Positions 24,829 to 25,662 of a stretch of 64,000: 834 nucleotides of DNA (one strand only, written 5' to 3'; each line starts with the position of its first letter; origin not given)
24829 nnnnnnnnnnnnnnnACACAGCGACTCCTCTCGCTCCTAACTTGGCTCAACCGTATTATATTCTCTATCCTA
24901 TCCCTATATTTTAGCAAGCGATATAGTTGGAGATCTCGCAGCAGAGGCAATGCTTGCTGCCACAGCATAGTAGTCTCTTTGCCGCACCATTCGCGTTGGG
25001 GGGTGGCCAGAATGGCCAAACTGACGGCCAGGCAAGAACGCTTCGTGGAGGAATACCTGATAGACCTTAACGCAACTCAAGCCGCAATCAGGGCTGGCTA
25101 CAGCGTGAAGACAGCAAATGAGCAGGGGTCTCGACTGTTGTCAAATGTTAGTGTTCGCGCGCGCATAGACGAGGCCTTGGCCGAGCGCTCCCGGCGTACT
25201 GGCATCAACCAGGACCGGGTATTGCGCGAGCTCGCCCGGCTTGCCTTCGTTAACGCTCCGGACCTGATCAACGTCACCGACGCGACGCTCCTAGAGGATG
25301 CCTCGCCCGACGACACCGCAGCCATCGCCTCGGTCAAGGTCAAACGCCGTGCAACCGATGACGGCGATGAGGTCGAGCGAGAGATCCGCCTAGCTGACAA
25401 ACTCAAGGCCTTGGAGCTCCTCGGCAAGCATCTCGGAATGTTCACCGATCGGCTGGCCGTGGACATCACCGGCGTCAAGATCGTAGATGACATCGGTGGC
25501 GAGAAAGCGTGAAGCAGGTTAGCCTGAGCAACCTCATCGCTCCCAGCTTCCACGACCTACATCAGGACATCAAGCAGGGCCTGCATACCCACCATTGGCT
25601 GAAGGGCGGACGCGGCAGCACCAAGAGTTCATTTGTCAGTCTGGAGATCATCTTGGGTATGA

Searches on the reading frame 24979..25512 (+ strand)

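Call 43: search_protein_families(library=pfam, proteins=[window:24979-25512:+], max_evalue=0.001)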
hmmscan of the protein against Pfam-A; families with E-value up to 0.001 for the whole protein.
window:24979-25512:+ (177 aa): 1 family
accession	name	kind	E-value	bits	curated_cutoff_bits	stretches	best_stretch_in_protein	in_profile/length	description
PF03592.21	Terminase_2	-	1.5e-43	149.2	26.1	1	15-162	1-138/141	Terminase small subunit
